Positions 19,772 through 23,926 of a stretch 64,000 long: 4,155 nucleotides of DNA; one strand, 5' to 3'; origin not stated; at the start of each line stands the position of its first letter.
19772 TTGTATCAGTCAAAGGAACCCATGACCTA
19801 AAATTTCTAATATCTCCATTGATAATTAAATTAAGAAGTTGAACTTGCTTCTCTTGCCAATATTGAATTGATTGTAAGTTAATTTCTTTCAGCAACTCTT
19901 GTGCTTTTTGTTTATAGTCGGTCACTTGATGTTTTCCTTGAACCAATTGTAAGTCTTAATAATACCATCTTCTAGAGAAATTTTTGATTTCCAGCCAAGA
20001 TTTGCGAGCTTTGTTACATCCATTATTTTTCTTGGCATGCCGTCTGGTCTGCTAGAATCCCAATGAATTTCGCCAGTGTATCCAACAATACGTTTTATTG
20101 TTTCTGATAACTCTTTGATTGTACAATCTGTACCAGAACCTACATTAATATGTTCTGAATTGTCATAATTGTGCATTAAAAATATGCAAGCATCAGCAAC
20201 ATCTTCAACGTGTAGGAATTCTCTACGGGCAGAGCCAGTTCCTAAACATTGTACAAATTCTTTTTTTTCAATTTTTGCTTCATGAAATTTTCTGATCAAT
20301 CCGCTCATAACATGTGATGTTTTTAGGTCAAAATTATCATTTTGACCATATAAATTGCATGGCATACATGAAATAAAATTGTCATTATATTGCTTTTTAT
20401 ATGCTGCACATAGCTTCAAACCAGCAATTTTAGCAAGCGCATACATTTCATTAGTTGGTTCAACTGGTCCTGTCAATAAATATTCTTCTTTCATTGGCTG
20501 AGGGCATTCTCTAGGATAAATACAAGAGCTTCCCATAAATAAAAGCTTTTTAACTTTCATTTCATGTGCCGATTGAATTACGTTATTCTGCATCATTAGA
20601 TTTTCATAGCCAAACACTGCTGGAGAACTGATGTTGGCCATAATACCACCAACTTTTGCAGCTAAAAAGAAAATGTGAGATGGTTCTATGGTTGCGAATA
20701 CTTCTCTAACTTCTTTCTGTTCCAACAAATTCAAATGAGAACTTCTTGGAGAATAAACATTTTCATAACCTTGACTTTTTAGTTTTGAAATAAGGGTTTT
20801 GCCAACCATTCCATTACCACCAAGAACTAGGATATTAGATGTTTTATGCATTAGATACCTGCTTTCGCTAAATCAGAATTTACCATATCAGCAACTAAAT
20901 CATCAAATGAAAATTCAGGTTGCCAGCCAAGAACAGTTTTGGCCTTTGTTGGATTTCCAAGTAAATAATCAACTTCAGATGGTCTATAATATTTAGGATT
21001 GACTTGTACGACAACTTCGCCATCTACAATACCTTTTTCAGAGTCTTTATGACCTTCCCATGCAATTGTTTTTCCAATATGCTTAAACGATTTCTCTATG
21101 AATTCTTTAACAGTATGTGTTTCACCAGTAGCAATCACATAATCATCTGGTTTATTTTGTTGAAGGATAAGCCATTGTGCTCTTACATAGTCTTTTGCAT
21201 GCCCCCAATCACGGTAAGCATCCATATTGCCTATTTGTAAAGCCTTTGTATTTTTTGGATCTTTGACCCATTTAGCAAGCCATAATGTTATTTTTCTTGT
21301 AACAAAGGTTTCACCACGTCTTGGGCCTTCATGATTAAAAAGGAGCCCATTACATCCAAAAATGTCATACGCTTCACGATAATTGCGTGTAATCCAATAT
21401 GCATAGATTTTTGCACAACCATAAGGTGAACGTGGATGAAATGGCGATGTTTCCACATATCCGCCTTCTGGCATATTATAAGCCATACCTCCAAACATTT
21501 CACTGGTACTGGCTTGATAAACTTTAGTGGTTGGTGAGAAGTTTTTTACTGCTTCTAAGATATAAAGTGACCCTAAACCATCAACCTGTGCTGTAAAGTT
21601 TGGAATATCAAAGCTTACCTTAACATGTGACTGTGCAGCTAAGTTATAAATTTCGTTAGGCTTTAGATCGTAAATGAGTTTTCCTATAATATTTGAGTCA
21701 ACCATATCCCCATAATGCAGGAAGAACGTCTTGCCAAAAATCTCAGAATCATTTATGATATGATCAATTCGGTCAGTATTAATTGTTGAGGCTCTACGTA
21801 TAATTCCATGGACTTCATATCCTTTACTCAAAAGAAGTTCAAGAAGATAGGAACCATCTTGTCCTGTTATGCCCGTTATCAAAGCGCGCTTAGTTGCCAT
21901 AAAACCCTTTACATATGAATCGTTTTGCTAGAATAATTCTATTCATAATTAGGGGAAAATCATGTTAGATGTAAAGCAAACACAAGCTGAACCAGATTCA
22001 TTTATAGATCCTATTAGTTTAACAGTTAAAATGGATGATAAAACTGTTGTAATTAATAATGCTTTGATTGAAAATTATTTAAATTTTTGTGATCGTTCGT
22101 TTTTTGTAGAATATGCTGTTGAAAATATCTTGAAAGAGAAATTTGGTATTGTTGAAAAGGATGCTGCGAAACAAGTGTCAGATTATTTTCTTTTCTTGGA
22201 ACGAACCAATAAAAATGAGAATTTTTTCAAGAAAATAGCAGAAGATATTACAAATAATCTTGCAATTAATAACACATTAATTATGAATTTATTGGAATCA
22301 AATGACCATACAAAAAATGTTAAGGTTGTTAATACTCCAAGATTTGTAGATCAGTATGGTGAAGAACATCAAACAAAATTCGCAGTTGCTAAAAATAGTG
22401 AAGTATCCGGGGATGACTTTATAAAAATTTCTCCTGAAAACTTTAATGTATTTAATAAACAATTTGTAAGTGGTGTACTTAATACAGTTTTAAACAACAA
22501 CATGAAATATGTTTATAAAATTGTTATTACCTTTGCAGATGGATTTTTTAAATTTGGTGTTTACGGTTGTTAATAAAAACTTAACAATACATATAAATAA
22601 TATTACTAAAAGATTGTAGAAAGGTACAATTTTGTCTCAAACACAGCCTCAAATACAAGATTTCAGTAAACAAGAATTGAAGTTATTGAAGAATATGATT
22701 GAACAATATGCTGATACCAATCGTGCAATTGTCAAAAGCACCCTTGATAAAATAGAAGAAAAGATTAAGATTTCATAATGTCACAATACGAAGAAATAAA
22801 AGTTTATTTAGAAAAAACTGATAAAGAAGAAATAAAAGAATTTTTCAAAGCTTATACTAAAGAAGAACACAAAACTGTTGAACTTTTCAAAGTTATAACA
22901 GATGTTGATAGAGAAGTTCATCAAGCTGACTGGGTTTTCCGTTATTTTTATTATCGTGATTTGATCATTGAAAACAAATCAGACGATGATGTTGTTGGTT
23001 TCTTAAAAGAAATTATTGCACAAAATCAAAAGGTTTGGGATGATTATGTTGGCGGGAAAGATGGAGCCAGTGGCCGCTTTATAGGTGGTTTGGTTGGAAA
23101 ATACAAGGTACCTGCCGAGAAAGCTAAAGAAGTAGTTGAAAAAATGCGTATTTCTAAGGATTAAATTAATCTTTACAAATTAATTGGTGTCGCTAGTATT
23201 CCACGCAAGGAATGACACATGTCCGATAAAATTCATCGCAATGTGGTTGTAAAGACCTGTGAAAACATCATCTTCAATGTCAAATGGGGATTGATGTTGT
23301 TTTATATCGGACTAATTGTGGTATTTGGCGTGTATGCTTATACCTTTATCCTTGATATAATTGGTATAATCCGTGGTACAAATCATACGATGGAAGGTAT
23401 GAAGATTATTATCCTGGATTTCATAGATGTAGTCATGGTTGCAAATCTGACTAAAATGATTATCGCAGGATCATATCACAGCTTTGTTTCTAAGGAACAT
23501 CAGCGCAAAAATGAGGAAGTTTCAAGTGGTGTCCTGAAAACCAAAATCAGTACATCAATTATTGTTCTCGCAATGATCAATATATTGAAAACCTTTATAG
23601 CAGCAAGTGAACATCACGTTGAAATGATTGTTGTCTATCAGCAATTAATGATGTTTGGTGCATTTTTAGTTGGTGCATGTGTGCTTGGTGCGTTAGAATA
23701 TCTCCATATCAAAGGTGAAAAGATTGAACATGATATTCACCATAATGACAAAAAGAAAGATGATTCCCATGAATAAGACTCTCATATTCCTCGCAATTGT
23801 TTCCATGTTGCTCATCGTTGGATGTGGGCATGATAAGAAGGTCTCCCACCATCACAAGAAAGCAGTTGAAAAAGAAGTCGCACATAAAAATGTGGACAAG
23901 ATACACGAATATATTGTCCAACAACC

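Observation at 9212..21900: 12.7-kb phage glycan-building island: nine GT-like genes, two methyltransferases and its own nucleotide-sugar supply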

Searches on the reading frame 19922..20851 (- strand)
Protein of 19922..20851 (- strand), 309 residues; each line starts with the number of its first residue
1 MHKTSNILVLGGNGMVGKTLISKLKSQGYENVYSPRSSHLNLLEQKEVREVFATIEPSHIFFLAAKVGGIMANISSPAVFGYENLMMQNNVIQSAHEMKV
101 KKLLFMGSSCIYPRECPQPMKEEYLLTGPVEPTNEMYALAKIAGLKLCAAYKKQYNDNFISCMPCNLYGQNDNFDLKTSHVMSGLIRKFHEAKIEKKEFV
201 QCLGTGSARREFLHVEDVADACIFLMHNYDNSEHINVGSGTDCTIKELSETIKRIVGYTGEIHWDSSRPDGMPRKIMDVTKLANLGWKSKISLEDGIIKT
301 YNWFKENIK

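Call 4: search_protein_families(library=pfam, proteins=[window:19922-20851:-], max_evalue=0.01)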
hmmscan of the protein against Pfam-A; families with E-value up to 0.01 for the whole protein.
window:19922-20851:- (309 aa): 4 families
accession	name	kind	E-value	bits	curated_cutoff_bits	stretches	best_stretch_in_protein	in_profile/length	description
PF01370.27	Epimerase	-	2.7e-59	200.9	20.9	1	7-238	1-240/240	NAD dependent epimerase/dehydratase family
PF16363.11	GDP_Man_Dehyd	-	2.8e-23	83.3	27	1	40-299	59-331/332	GDP-mannose 4,6 dehydratase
PF04321.23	RmlD_sub_bind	-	2.8e-07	30.3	27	1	6-151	2-139/287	RmlD substrate binding domain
PF13460.12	NAD_binding_10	-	0.0063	16.8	27.2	0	11-117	1-110/184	NAD(P)H-binding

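Call 6: search_protein_families(library=ncbifam, proteins=[window:19922-20851:-], max_evalue=0.001)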
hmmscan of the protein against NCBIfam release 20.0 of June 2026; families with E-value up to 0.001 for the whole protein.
window:19922-20851:- (309 aa): 15 families
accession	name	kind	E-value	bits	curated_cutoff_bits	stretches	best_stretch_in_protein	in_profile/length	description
NF047922.1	GDPFucSynFcl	equivalog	3.7e-131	437.1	500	1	5-308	3-305/308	GDP-L-fucose synthase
TIGR01181.1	dTDP_gluc_dehyt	equivalog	9e-22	77.6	365.1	1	42-307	59-314/321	dTDP-glucose 4,6-dehydratase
TIGR01179.1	galE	equivalog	1.2e-20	73.7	262.3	1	39-307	53-328/332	UDP-glucose 4-epimerase GalE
TIGR04180.1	EDH_00030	hypoth_equivalog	1.2e-15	57.4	475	1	45-269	61-269/297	NAD-dependent 4,6-dehydratase LegB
TIGR02197.1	heptose_epim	equivalog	1.7e-13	50.5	274.6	1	7-265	1-269/316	ADP-glyceromanno-heptose 6-epimerase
NF008872.0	PRK11908.1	equivalog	2.2e-09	36.8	294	1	6-256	3-271/349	bifunctional UDP-4-keto-pentose/UDP-xylose synthase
NF007490.0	PRK10084.1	subfamily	7.7e-09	35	649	1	136-307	166-337/361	dTDP-glucose 4,6-dehydratase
NF007956.0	PRK10675.1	subfamily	1.4e-07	31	394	1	206-305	227-330/338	UDP-glucose 4-epimerase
TIGR01777.1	yfcH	hypoth_equivalog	1.8e-06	27.7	207.35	0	7-42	1-36/292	TIGR01777 family oxidoreductase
NF007582.0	PRK10217.1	equivalog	5.4e-06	25.7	698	1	201-307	215-334/355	dTDP-glucose 4,6-dehydratase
NF011728.1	PRK15181.1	equivalog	3.7e-05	22.9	760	1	65-253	98-279/348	Vi polysaccharide biosynthesis UDP-N-acetylglucosaminuronic acid C-4 epimerase TviC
TIGR01214.1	rmlD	equivalog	4e-05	22.8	224.05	1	7-153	2-140/285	dTDP-4-dehydrorhamnose reductase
NF005998.1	PRK08125.1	equivalog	5.1e-05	21.8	777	0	101-253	425-582/649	bifunctional UDP-4-amino-4-deoxy-L-arabinose formyltransferase/UDP-glucuronic acid oxidase ArnA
NF008360.0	PRK11150.1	equivalog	0.00021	20.6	452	0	165-252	168-250/310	ADP-glyceromanno-heptose 6-epimerase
NF042422.1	oxyalk_red_OleD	equivalog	0.00024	20.6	580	1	6-105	2-107/329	2-alkyl-3-oxoalkanoate reductase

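Call 14: search_solved_structures(query=window:19922-20851:-, max_evalue=1e-20)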
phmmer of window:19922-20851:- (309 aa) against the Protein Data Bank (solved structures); distinct sequences matched with E-value up to 1e-20: 20.
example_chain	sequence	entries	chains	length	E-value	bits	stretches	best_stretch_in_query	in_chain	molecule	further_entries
1e6u_A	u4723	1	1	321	9.8e-94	317.5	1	6-307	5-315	GDP-FUCOSE SYNTHETASE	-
1bsv_A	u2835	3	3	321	4.5e-93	315.4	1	6-307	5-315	PROTEIN (GDP-FUCOSE SYNTHETASE) | GDP-FUCOSE SYNTHETASE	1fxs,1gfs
1e7s_A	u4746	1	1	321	1.2e-92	314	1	6-307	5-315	GDP-FUCOSE SYNTHETASE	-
1bws_A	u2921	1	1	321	1.2e-92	314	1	6-307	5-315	PROTEIN (GDP-4-KETO-6-DEOXY-D-MANNOSE EPIMERASE/REDUCTASE)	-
1e7q_A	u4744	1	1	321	1.3e-92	313.9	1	6-307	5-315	GDP-FUCOSE SYNTHETASE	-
1e7r_A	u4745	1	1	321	8.2e-92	311.2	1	6-307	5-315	GDP-FUCOSE SYNTHETASE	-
7ll6_A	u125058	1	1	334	7.7e-90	304.7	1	6-306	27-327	GDP-L-fucose synthase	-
8du0_A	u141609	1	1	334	7.7e-90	304.7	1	6-306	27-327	GDP-L-fucose synthase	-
7anh_A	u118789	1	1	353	2.4e-82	280.1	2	1-197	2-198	GDP-L-fucose synthase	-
8ewu_A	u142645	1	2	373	7.5e-73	249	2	1-197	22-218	GDP-L-fucose synthase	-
7m13_A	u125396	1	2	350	9.7e-68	232.2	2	3-196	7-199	GDP-L-fucose synthase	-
7cxt_A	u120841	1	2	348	9.9e-68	232.1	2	3-196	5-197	GDP-L-fucose synthase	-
7anc_A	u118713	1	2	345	1.8e-67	231.3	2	3-196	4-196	GDP-L-fucose synthase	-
4b8w_A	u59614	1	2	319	3.2e-44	154.9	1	4-307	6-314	GDP-L-FUCOSE SYNTHASE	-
4b8z_A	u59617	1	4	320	3.3e-44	154.9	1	4-307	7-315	GDP-L-FUCOSE SYNTHASE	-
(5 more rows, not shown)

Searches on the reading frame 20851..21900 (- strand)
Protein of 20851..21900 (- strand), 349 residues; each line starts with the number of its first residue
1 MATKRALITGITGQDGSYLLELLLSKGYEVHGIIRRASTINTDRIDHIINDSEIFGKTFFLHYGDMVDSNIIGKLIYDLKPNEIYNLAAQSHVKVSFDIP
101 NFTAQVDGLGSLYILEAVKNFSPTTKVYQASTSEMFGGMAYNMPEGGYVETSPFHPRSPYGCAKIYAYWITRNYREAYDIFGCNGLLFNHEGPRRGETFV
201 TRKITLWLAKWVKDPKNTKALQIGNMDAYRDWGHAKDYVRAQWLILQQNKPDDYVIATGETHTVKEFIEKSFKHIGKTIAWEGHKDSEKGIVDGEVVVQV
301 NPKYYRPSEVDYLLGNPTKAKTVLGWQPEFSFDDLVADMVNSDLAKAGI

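Call 4: search_protein_families(library=pfam, proteins=[window:20851-21900:-], max_evalue=0.01)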
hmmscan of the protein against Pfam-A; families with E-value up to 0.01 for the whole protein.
window:20851-21900:- (349 aa): 3 families
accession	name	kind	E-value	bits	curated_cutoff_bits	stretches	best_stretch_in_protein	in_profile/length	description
PF16363.11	GDP_Man_Dehyd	-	1.7e-132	442.4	27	1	7-339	1-332/332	GDP-mannose 4,6 dehydratase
PF01370.27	Epimerase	-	1.8e-63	214.6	20.9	1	6-257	1-240/240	NAD dependent epimerase/dehydratase family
PF04321.23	RmlD_sub_bind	-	5.8e-08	32.6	27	1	5-175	2-140/287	RmlD substrate binding domain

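Call 6: search_protein_families(library=ncbifam, proteins=[window:20851-21900:-], max_evalue=0.001)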
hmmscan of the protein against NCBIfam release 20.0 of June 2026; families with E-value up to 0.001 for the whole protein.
window:20851-21900:- (349 aa): 11 families
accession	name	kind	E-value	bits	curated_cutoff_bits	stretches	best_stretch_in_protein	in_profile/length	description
TIGR01472.1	gmd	equivalog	2.1e-150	500.6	415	1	4-345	1-340/342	GDP-mannose 4,6-dehydratase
TIGR01181.1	dTDP_gluc_dehyt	equivalog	2.3e-26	92.7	365.1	1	6-340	2-308/321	dTDP-glucose 4,6-dehydratase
TIGR04180.1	EDH_00030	hypoth_equivalog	2.2e-24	86.1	475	1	7-331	2-297/297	NAD-dependent 4,6-dehydratase LegB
TIGR02622.1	CDP_4_6_dhtase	equivalog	1.6e-20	73.6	278.45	1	3-178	4-172/352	CDP-glucose 4,6-dehydratase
TIGR01179.1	galE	equivalog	9.2e-15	54.3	262.3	1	6-338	2-320/332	UDP-glucose 4-epimerase GalE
NF007582.0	PRK10217.1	equivalog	2e-11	43.6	698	1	5-338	3-326/355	dTDP-glucose 4,6-dehydratase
NF007490.0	PRK10084.1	subfamily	5.2e-10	38.8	649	1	57-337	50-328/361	dTDP-glucose 4,6-dehydratase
NF041015.1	UDPsulfquin_syn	equivalog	6.1e-06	25.4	575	1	6-151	3-163/384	UDP-sulfoquinovose synthase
NF011728.1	PRK15181.1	equivalog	8.6e-06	25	760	1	1-332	13-326/348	Vi polysaccharide biosynthesis UDP-N-acetylglucosaminuronic acid C-4 epimerase TviC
NF043036.1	ErythonDh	equivalog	1.1e-05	24.8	325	1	6-174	3-163/321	D-erythronate dehydrogenase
NF052578.1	StrlDmthSdmBMthl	equivalog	0.00058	19.7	600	0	6-166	3-146/328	sterol demethylase protein SdmB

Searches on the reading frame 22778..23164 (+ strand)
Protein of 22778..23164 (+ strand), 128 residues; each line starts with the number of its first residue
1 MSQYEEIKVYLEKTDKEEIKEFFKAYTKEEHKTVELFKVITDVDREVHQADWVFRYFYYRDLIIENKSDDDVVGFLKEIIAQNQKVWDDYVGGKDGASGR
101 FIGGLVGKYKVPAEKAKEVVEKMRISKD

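Call 74: search_protein_families(library=pfam, proteins=[window:22778-23164:+], max_evalue=0.001)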
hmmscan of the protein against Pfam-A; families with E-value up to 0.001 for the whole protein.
window:22778-23164:+ (128 aa): 1 family
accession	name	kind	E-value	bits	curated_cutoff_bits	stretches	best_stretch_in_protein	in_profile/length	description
PF02637.23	GatB_Yqey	-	0.00018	21.8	27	1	68-113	89-135/148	GatB domain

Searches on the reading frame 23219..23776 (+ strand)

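Call 74: search_protein_families(library=pfam, proteins=[window:23219-23776:+], max_evalue=0.001)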
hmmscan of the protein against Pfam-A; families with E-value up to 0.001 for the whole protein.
window:23219-23776:+ (185 aa): 1 family
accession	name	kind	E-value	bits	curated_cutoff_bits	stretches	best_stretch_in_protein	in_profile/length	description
PF03350.21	UPF0114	-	4.3e-15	56.4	23.1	1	18-126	1-117/117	Uncharacterized protein family, UPF0114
